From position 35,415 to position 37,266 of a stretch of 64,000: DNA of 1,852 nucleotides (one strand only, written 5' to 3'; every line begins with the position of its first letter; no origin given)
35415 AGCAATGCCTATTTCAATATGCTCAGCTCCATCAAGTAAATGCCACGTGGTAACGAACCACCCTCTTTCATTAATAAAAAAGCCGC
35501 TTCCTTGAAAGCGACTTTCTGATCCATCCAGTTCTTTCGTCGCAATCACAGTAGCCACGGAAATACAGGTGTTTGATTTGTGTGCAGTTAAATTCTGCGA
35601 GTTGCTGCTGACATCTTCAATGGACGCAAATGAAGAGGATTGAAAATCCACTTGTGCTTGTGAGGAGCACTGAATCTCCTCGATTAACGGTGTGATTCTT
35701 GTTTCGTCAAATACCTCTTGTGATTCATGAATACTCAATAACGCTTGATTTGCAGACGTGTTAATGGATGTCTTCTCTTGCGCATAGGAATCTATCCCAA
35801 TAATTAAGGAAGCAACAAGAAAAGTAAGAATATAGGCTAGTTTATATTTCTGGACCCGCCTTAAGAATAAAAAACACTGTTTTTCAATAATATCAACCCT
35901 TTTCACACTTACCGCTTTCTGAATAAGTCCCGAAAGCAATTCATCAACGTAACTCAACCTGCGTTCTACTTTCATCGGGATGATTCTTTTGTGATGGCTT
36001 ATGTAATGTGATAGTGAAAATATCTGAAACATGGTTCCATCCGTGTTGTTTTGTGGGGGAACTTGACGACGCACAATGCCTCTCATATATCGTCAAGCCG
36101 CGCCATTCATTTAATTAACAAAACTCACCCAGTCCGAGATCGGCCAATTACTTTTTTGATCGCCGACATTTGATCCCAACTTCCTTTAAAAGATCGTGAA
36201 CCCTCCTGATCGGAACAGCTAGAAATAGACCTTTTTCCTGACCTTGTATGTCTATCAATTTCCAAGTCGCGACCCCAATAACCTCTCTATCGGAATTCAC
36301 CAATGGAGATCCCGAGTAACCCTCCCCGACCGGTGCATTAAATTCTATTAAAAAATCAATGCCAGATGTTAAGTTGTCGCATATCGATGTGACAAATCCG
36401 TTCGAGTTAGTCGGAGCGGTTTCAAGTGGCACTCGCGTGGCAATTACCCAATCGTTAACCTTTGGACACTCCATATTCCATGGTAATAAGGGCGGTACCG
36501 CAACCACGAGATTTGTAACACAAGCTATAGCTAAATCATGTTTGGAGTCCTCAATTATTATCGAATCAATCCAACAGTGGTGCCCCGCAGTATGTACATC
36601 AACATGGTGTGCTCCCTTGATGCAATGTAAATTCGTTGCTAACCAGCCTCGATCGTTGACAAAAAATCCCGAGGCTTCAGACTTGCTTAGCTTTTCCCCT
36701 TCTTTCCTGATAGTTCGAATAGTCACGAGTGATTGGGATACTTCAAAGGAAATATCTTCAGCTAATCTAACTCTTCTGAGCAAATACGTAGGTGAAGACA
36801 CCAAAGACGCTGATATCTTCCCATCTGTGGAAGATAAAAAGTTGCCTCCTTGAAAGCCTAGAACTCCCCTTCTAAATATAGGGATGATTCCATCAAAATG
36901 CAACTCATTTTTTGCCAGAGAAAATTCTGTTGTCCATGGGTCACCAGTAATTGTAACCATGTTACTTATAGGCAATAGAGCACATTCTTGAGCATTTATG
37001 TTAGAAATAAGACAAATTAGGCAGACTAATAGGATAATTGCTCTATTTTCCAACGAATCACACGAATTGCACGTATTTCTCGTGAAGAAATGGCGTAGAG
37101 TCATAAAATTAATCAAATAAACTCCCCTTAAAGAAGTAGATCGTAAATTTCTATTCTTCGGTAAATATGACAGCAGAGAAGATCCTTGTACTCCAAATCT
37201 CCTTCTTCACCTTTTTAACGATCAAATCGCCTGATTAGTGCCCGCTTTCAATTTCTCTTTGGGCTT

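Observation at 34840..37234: AT-rich island with two tandem membrane-anchored trypsin-like proteases inserted between exbD and tonB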

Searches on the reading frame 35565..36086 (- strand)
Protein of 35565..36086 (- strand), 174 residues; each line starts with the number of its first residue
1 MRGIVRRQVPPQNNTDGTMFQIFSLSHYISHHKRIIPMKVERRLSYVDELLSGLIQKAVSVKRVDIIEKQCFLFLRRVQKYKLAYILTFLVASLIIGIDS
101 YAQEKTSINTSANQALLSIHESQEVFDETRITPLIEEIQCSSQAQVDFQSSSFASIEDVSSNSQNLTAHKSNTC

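Call 55: search_protein_families(library=pfam, proteins=[window:35565-36086:-], max_evalue=10)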
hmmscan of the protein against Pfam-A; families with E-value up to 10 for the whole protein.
seq(174 aa): 1 family
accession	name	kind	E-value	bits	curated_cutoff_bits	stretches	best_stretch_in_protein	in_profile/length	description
PF03180.19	Lipoprotein_9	-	0.092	12.3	27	1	57-168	41-146/236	NlpA lipoprotein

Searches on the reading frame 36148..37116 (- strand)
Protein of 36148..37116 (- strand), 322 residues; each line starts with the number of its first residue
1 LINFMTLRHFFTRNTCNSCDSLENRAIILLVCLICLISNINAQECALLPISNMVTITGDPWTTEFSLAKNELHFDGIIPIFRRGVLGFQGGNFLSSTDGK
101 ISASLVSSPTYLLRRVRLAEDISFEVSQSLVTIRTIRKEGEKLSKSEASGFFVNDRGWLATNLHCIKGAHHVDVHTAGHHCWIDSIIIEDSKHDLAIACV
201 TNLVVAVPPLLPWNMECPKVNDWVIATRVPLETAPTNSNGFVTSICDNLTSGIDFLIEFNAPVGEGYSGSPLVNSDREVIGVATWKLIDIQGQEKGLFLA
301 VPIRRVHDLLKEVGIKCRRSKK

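Call 4: search_protein_families(library=pfam, proteins=[window:36148-37116:-], max_evalue=0.01)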
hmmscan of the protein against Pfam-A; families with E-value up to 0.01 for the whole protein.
window:36148-37116:- (322 aa): 2 families
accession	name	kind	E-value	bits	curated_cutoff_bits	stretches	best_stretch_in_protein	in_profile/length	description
PF13365.12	Trypsin_2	-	3e-16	60.9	27.6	1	148-282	1-144/144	Trypsin-like peptidase domain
PF00089.32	Trypsin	-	2.1e-07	31.4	20.6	0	265-294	177-205/220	Trypsin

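Call 7: find_homologous_proteins(query=window:36148-37116:-)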
Query window:36148-37116:- (322 aa): 3 proteins with E <= 0.001 among 2164 candidates.
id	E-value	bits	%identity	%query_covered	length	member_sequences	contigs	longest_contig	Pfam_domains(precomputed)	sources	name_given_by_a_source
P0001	1.2e-216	737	100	100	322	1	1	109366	PF13365.13,PF00089.33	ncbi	-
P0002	3.6e-7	48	28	54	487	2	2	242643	PF13365.13,PF17820.8,PF00595.30,PF13180.13,PF00089.33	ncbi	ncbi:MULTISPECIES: DegQ family serine endoprotease [Rhodobacter]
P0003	2.7e-4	39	28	53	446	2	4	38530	PF13365.13,PF17820.8,PF00595.30,PF13180.13,PF00089.33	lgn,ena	-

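Call 8: find_encoding_contigs(protein=window:36148-37116:-, flank=10000)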
Protein window:36148-37116:- (322 aa): no gene with exactly this product is on record in the collection.
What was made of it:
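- Tried and rejected: An exact look-up of A's encoding contig found nothing on record (call 8).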

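Call 11: find_encoding_contigs(protein=P0125, flank=10000)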
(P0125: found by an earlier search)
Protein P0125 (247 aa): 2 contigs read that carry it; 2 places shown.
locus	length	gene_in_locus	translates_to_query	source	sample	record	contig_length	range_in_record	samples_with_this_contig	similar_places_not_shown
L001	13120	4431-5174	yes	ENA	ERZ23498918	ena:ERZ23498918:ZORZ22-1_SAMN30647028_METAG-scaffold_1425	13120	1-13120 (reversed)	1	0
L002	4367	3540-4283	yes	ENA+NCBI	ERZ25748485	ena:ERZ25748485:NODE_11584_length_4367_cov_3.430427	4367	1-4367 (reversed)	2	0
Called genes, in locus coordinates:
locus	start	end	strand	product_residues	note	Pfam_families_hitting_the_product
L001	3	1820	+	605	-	?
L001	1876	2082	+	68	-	PF15919:HicB_lk_antitox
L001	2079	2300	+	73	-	PF07927:HicA_toxin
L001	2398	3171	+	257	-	PF01618:MotA_ExbB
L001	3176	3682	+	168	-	PF02472:ExbD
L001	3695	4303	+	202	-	PF02472:ExbD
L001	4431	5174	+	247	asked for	PF03544:TonB_C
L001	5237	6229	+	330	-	-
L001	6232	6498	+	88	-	-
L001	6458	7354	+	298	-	PF12849:PBP_like_2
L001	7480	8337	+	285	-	PF01145:Band_7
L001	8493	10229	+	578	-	-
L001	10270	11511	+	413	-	PF09861:Lar_N, PF21113:LarA_C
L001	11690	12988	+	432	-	PF18962:Por_Secre_tail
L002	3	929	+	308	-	?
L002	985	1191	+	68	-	PF15919:HicB_lk_antitox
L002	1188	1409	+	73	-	PF07927:HicA_toxin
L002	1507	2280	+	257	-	PF01618:MotA_ExbB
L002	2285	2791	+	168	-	PF02472:ExbD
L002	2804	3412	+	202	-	PF02472:ExbD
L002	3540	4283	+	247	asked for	PF03544:TonB_C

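Call 12: find_encoding_contigs(protein=P0131, flank=10000)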
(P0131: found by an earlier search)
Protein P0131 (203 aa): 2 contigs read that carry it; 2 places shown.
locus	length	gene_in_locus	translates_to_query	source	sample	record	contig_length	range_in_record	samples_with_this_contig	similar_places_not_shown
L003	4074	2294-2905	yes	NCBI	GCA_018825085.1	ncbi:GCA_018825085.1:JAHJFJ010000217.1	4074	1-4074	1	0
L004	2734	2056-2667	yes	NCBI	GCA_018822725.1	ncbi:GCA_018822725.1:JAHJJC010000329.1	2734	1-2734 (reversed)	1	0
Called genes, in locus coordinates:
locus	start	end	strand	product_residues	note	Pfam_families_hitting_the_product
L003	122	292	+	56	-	-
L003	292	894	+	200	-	PF07929:PRiA4_ORF3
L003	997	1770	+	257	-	PF01618:MotA_ExbB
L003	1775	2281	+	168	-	PF02472:ExbD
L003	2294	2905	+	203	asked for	PF02472:ExbD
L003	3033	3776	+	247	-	PF03544:TonB_C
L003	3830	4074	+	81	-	?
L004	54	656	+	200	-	PF07929:PRiA4_ORF3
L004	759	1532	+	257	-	PF01618:MotA_ExbB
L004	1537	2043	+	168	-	PF02472:ExbD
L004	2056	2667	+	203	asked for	PF02472:ExbD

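Call 16: search_protein_families(library=padloc, proteins=[window:36148-37116:-], max_evalue=0.01)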
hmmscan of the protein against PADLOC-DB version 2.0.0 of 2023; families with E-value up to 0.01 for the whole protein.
window:36148-37116:- (322 aa): 2 families
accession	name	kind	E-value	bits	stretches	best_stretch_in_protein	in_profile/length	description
PDLC02960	RT-Protease_XI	-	6.3e-11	39.9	1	130-311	338-505/506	single gene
PDLC02959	RT-Protease_XI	-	1.7e-09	35.1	1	133-311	343-509/510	single gene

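Call 17: search_protein_families(library=ncbifam, proteins=[window:36148-37116:-], max_evalue=0.01)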
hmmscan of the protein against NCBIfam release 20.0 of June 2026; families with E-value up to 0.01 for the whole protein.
window:36148-37116:- (322 aa): 12 families
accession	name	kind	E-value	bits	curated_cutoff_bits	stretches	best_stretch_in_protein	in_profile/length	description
TIGR02037.1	degP_htrA_DO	subfamily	2.8e-19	69.3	416.2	1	135-312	49-226/434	Do family serine endopeptidase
NF041521.1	HhoA_HhoB_HtrA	equivalog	5.6e-14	52.2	450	1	137-312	48-222/335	HhoA/HhoB/HtrA family serine endopeptidase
TIGR02038.1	protease_degS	equivalog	4.8e-13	49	422.95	1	148-313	80-246/351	outer membrane-stress sensor serine endopeptidase DegS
NF047968.1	SerProtHtrA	equivalog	3.9e-11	42.9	470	1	131-313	67-256/357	serine protease HtrA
NF008147.1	PRK10898.1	equivalog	4.1e-11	42.6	408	1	142-305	74-239/352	outer membrane-stress sensor serine endopeptidase DegS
NF050055.1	SerProtHtrAMycob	equivalog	1.5e-09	37.3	800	1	121-311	206-404/502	serine protease HtrA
NF040960.1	MamE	equivalog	1e-08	34.2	800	1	148-310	124-290/659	magnetosome formation protease MamE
NF007526.1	PRK10139.1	equivalog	7.7e-08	31.4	756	1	149-309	94-255/456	serine endoprotease DegQ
NF033740.0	MarP_fam_protase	equivalog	1.4e-07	30.9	250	1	125-282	192-350/390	MarP family serine protease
NF040961.1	MamO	equivalog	7.1e-07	27.9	800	1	107-296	61-252/648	magnetosome protein MamO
NF008189.1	PRK10942.1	equivalog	2e-06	26.5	720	1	148-311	115-279/477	serine endoprotease DegP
NF053637.1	SerProtHtrAspr2045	equivalog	4.9e-06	25.7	650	1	141-312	98-281/394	serine protease HtrA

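Call 18: search_solved_structures(query=window:36148-37116:-, max_evalue=0.01, show_alignments=2)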
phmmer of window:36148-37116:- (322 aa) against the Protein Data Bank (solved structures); distinct sequences matched with E-value up to 0.01: 97 (the best 60 are shown).
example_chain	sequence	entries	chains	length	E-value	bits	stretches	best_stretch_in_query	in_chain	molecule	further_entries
3tjn_A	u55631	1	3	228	2.2e-10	44.1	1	108-288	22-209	Serine protease HTRA1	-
3nwu_A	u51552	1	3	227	2.6e-10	43.9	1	109-305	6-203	Serine protease HTRA1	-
7sjn_A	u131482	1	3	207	3.6e-10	43.4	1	112-288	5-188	Serine protease HTRA1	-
7sjo_A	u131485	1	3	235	4e-10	43.3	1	107-306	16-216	Serine protease HTRA1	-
8sdm_A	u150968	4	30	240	5e-10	42.9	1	108-306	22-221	Serine protease HTRA1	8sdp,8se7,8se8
3tjo_A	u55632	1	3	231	5.5e-10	42.8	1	108-288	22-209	Serine protease HTRA1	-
6z0e_A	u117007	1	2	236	6.2e-10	42.6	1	108-303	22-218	Serine protease HTRA1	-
3nzi_A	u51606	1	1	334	7.8e-10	42.3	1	109-306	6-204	Serine protease HTRA1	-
3num_A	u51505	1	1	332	2e-09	41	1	109-306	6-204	Serine protease HTRA1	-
6z0x_A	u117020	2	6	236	3.6e-09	40.1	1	126-303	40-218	Serine protease HTRA1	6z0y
5b6l_A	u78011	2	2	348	4.2e-09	39.9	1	145-305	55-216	Putative serine protease HhoA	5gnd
5t63_A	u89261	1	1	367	4.7e-09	39.8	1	145-305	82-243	Putative serine protease HhoA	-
1l1j_A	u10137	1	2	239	5.3e-09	39.6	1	145-311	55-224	heat shock protease HtrA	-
8k2y_A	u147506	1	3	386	7.6e-09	39.1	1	142-312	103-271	serine endoprotease DegP-like protein MucD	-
5t69_A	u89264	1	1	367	1.2e-08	38.4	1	145-305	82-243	Putative serine protease HhoA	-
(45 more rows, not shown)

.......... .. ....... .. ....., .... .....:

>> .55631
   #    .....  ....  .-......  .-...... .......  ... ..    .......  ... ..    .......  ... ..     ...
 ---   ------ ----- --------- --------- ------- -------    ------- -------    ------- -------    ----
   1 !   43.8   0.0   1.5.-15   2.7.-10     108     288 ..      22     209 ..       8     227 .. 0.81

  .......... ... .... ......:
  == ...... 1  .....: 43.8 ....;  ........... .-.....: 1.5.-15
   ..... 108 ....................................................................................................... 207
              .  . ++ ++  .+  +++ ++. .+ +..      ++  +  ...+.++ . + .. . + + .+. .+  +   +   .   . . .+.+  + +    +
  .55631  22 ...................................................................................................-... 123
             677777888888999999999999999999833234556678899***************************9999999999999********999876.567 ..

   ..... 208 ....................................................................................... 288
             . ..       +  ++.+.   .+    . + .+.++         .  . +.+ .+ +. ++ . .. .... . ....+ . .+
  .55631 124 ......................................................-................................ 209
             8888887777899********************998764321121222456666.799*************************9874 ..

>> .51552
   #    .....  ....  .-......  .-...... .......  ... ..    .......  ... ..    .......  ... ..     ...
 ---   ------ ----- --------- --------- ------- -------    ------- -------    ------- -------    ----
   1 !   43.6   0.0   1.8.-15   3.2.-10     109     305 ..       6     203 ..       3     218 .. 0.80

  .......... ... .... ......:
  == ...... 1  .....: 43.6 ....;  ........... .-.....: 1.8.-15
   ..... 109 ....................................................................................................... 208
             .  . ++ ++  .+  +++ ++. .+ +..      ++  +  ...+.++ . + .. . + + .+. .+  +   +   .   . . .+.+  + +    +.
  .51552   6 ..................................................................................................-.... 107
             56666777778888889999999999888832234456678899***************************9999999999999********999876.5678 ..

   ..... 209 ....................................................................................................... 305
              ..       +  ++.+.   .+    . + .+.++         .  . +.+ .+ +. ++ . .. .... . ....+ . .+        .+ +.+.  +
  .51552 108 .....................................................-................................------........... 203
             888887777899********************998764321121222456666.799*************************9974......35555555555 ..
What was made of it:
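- Closest known: HtrA/DegP/DegQ/DegS proteases. Same: A aligns to HTRA1 and DegS with His/Asp/Ser in place (call 18).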

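Call 28: search_protein_representatives(protein=window:36148-37116:-)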
Query: 322 residues. Proteins with E-value up to 0.001 (for the whole library): 16561; up to 1e-10: 502; up to 1e-30: 1. The best 150 are listed.
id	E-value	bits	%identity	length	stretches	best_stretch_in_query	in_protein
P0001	4.0e-217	736.7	100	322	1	1-322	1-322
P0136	8.1e-28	114.6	32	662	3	128-311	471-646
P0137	2.9e-24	102.9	29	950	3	127-286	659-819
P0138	3.4e-24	102.7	32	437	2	111-315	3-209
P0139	1.2e-19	87.8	36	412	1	124-315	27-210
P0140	2.5e-19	86.7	30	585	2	140-301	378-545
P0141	1.0e-18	84.7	38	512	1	124-310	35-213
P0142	1.6e-18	84.1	29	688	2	105-289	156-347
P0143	1.7e-18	84.0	30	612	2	131-285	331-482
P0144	4.2e-18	82.7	29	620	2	146-306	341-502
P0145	8.8e-18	81.6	29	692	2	126-285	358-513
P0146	1.2e-17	81.1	35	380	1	121-314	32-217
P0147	2.2e-17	80.3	37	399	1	124-310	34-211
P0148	3.1e-17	79.8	36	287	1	122-314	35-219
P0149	4.9e-17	79.2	38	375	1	122-311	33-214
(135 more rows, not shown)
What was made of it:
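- Closest known: Uncharacterised secreted Trypsin_2. Different: Both are long-branch singletons (call 28).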

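Call 31: find_related_loci(query=window:36148-37116:-, collection=viral_contigs, flank=8000)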
Query window:36148-37116:- (322 aa) in viral_contigs; peptide patterns used: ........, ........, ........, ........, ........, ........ (x = any residue, [..] = any of these).
7 stretches matched a pattern, but none encodes a relative of the query by tblastn (E <= 1e-3).

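Call 44: find_related_loci(query=window:36148-37116:-, collection=metagenome_contigs, flank=8000)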
Query window:36148-37116:- (322 aa) in metagenome_contigs; peptide patterns used: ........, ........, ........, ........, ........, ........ (x = any residue, [..] = any of these).
46 stretches matched a pattern, but none encodes a relative of the query by tblastn (E <= 1e-3).

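Call 45: predict_structure(alignment_id=A1)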
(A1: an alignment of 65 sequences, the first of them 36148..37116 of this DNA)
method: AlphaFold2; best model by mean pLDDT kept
length: 322 residues; sequences in the alignment: 65
mean_pLDDT: 79.1   pTM: 0.67
mean pLDDT of the five models: 79.1, 78.1, 77.8, 77.7, 77.3
residues with pLDDT >= 90: 174; 70-90: 45; 50-70: 44; < 50: 59
segments of 3 or more residues with pLDDT < 50: 1-4, 6-9, 11-15, 47-58, 61-91, 320-322
pLDDT, mean of each block of 10 residues (from residue 1): 46 49 79 88 53 44 44 39 43 55 68 89 95 97 97 96 97 93 96 96 91 95 96 94 84 87 94 97 88 82 96 72 41
secondary structure, 60 per line:
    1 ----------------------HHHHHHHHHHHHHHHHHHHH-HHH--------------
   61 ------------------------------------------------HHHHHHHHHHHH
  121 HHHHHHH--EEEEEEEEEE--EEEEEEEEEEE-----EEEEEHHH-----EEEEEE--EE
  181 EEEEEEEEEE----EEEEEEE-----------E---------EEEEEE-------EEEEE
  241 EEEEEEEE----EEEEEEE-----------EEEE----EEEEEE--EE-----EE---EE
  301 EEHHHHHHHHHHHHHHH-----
elements in order: H23-42 H109-127 E130-139 E142-152 E158-162 E171-176 E179-190 E195-201 E223-228 E236-248 E253-259 E271-274 E279-284 E299-302 H303-317
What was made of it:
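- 36997..37041 (-): Hydrophobic segment of A (residues 26-40, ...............), followed by NA|QE. Probably a signal-peptide h-region. AF2 helix 23-42 (call 45).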

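Call 48: fold_search(model_id=the predicted structure, library=pdb)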
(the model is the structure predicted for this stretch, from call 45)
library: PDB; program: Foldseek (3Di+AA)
matches with E <= 10: 1376; with E <= 0.001: 570
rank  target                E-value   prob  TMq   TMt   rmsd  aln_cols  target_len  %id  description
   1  3qo6_B                2.3e-15  1.00  0.51  0.51   4.6       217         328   22  Crystal structure analysis of the plant protease Deg1 (released 2011-05-04)
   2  8se8_M                5.1e-15  1.00  0.53  0.82   3.9       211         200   25  HTRA-1 PD/SA bound to CKP 1G10 (released 2024-07-03)
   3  8se7_F                6.0e-15  1.00  0.52  0.83   3.6       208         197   25  HTRA-1 PDSA bound to CKP 1A8 (released 2024-07-03)
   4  4ynn_A                8.8e-15  1.00  0.51  0.41   4.0       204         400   23  Structure of Legionella pneumophila DegQ (S190A variant) (released 2015-06-24)
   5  2qf0_F                8.8e-15  1.00  0.50  0.75   4.0       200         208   24  Structure of the delta PDZ truncation of the DegS protease (released 2007-12-11)
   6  3stj_A                9.3e-15  1.00  0.52  0.55   4.1       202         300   22  Crystal structure of the protease + PDZ1 domain of DegQ from Escherichia coli (released 2011-07-27)
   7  8se7_Q                1.0e-14  1.00  0.50  0.81   3.9       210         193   25  HTRA-1 PDSA bound to CKP 1A8 (released 2024-07-03)
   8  8se8_L                1.1e-14  1.00  0.52  0.82   3.4       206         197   26  HTRA-1 PD/SA bound to CKP 1G10 (released 2024-07-03)
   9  4rqz_A                1.2e-14  1.00  0.51  0.59   4.1       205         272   22  re-refinement of 1soz, Crystal Structure of DegS protease in complex with an activating peptide (released 2015-03-11)
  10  2qf0_C                1.2e-14  1.00  0.50  0.75   4.2       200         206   24  Structure of the delta PDZ truncation of the DegS protease (released 2007-12-11)
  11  6z0x_C                1.2e-14  1.00  0.54  0.83   3.3       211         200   25  HtrA1 inactive protease domain S328A with CARASIL mutations D174R R274Q (released 2021-05-19)
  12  8se8_S                1.3e-14  1.00  0.51  0.83   3.9       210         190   25  HTRA-1 PD/SA bound to CKP 1G10 (released 2024-07-03)
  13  3gco_A                1.3e-14  1.00  0.51  0.54   4.1       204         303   22  Crystal structure of DegS H198P/D320A mutant modified by DFP in complex with DNRDGNVYQF OMP peptide (released 2009-03-31)
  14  3gcn_A                1.3e-14  1.00  0.51  0.54   4.2       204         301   22  Crystal structure of DegS H198P/D320A mutant modified by DFP in complex with OMP peptide (YQF) (released 2009-03-31)
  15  8se8_R                1.3e-14  1.00  0.51  0.81   3.7       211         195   25  HTRA-1 PD/SA bound to CKP 1G10 (released 2024-07-03)
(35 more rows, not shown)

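Call 55: search_protein_families(library=pfam, proteins=[L001:5237-6229:+], max_evalue=10)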
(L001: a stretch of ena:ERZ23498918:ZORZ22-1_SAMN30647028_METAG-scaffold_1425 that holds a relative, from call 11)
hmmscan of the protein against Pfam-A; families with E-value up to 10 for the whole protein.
L001:5237-6229:+ (330 aa): 1 family
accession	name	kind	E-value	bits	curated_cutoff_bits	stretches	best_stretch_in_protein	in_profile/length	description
PF22340.1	TubZ_C_3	-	0.14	12.6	27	1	70-103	46-79/88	Tubulin-like protein TubZ, C-terminal domain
